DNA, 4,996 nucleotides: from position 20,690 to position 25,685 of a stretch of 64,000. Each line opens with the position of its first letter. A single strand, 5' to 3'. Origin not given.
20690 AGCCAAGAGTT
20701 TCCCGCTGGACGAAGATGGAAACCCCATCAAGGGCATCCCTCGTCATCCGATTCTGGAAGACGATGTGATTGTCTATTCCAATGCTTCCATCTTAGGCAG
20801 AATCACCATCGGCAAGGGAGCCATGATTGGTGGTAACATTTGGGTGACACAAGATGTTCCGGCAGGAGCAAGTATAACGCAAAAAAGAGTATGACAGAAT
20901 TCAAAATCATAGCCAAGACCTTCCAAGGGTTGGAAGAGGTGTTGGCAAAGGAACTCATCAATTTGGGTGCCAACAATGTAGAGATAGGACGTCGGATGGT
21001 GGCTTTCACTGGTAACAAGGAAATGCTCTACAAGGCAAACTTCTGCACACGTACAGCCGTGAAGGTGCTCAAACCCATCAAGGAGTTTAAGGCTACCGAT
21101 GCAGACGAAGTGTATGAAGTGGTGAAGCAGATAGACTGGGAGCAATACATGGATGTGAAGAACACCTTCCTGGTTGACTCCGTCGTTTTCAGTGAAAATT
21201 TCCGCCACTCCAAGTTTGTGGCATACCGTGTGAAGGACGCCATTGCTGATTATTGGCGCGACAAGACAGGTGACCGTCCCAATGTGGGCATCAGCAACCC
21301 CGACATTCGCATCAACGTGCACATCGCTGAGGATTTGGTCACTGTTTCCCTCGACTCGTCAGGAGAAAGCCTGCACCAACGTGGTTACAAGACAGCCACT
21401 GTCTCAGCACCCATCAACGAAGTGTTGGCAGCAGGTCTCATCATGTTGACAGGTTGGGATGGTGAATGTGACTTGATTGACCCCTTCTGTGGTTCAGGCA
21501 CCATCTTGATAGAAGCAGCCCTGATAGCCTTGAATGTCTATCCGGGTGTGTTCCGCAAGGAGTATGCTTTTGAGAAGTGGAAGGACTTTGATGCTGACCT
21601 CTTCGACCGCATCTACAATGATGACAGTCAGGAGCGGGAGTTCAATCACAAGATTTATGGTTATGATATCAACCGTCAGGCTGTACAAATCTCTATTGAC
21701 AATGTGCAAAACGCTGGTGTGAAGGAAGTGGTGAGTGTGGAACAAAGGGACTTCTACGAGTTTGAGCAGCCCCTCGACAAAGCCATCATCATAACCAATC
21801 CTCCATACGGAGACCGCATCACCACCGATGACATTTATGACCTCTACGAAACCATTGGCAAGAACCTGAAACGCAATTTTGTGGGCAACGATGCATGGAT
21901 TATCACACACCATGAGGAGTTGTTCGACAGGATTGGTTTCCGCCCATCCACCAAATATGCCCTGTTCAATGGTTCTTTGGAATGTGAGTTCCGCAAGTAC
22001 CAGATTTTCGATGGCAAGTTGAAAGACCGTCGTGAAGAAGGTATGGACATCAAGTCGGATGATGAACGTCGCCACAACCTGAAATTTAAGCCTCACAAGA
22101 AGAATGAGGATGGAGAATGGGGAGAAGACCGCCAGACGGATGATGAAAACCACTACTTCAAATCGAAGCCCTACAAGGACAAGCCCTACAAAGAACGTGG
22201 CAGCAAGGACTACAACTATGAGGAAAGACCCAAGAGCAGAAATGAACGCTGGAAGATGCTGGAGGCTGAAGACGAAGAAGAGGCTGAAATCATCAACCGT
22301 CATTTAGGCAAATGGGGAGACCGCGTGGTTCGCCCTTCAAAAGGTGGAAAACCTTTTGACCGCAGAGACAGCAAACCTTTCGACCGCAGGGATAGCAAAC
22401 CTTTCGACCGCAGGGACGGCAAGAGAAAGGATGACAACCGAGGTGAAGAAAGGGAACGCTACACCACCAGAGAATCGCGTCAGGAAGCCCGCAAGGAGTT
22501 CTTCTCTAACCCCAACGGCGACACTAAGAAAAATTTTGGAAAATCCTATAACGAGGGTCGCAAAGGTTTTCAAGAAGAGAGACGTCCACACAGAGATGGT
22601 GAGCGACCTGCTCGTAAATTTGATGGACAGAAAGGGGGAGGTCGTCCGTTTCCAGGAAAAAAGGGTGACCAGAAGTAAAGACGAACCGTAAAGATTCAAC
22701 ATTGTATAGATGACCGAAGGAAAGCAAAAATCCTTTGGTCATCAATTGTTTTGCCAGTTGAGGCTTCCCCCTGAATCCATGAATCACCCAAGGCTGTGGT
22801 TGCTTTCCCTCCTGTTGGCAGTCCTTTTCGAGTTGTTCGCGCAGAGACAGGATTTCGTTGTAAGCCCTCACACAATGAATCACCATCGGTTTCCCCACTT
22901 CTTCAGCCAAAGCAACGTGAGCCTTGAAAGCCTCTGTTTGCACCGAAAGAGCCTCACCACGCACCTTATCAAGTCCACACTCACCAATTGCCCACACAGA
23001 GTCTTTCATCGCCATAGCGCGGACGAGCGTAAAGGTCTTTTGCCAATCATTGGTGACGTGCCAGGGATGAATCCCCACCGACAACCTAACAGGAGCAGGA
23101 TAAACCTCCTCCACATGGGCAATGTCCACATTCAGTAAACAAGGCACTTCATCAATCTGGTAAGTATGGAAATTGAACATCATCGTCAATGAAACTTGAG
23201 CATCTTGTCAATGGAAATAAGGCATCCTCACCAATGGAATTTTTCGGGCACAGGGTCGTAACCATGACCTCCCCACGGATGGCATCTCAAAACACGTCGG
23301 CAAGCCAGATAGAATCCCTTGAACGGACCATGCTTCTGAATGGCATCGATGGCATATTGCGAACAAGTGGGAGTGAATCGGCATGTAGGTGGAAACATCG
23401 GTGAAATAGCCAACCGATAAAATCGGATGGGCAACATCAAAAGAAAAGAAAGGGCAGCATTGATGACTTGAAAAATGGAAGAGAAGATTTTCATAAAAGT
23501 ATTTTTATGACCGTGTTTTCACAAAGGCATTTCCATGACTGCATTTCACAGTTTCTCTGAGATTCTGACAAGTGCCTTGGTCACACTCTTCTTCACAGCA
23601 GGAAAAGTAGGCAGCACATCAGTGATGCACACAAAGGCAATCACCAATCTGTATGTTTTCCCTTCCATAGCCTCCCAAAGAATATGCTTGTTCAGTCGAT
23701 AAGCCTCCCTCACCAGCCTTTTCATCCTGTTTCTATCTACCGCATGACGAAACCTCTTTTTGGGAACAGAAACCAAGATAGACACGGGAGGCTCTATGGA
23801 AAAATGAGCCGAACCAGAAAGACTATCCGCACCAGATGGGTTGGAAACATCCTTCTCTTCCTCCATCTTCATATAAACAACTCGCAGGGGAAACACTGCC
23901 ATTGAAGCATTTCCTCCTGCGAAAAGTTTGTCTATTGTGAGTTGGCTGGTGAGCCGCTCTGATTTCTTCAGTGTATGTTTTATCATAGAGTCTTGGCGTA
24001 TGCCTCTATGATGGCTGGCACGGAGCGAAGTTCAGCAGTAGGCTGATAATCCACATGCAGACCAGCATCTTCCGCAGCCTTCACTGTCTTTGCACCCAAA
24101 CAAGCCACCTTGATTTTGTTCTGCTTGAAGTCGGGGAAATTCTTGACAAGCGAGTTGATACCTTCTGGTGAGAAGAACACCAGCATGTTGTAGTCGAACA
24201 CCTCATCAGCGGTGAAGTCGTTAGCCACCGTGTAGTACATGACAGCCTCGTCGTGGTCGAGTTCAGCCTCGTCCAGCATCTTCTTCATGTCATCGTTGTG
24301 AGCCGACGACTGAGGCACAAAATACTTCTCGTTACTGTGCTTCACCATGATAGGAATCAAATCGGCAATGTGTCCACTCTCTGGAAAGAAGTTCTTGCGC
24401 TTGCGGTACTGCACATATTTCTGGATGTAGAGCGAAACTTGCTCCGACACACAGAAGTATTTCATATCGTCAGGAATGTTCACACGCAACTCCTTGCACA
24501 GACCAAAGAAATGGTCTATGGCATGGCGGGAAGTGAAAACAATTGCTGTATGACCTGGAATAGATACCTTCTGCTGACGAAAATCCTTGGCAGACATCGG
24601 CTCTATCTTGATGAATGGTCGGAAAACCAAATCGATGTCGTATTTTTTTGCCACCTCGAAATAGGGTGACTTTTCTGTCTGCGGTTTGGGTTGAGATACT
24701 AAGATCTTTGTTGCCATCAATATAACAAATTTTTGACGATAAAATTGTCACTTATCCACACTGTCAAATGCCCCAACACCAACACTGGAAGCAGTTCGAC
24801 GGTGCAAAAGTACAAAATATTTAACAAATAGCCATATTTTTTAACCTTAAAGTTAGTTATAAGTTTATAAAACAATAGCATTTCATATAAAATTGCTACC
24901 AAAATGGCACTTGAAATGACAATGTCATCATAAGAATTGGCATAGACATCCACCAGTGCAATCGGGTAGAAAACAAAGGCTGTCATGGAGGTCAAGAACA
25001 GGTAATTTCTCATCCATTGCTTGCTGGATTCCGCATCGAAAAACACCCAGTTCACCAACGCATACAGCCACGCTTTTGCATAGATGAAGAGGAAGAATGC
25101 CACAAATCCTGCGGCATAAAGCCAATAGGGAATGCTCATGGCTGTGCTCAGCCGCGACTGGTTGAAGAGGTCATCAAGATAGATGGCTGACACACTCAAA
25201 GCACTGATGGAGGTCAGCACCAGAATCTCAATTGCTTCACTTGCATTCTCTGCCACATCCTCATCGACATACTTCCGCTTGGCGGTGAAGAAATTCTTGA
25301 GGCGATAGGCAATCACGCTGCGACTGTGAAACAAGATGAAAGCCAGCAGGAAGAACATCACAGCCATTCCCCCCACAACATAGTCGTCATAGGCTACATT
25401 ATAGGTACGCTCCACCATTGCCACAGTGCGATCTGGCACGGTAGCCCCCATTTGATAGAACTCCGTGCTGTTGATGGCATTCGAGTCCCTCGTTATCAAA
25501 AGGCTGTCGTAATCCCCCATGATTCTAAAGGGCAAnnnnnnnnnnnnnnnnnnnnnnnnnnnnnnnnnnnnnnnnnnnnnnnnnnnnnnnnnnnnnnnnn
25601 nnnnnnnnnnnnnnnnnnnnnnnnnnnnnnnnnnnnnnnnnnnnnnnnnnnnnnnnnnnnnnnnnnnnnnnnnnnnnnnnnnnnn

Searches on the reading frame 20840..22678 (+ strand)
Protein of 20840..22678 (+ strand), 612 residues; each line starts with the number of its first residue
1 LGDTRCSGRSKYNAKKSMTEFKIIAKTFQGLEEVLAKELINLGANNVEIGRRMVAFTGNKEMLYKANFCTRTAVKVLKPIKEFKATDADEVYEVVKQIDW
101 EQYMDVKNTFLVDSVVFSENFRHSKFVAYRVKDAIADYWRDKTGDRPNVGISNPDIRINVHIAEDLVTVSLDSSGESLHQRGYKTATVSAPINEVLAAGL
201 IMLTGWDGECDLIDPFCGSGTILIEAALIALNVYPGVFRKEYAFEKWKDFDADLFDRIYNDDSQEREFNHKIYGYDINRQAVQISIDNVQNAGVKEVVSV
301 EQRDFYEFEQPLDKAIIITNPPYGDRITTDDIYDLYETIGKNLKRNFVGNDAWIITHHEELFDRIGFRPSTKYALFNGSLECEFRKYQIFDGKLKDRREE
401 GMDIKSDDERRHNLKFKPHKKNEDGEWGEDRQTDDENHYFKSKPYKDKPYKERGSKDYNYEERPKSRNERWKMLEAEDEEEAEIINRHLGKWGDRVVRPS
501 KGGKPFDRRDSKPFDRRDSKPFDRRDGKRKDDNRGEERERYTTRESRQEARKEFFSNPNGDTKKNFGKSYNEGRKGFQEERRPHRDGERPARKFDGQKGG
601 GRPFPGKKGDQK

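Call 75: search_protein_families(library=pfam, proteins=[window:20840-22678:+], max_evalue=0.0001)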
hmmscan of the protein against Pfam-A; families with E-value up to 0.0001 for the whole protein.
window:20840-22678:+ (612 aa): 5 families
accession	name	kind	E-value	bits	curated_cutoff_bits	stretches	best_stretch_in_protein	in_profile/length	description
PF01170.24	UPF0020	-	1.3e-44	152.7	22.3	1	181-384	1-195/197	RMKL-like, methyltransferase domain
PF02926.22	THUMP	-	4.3e-21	75.6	20.6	1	85-172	1-84/84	THUMP domain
PF22020.1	RlmL_1st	-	3e-15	56.3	27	1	22-77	1-55/55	RlmL ferredoxin-like domain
PF05175.20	MTS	-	6.1e-06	26.4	23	1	269-329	55-114/170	Methyltransferase small domain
PF13847.12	Methyltransf_31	-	1.3e-05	25.3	27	0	268-313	27-76/145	Methyltransferase domain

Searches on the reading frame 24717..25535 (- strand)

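Call 75: search_protein_families(library=pfam, proteins=[window:24717-25535:-], max_evalue=0.0001)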
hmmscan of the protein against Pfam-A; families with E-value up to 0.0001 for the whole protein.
window:24717-25535:- (272 aa): 1 family
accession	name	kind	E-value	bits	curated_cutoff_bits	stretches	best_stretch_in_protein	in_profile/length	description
PF14093.11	DUF4271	-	5.2e-34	118.4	29.7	1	56-255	4-203/206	Domain of unknown function (DUF4271)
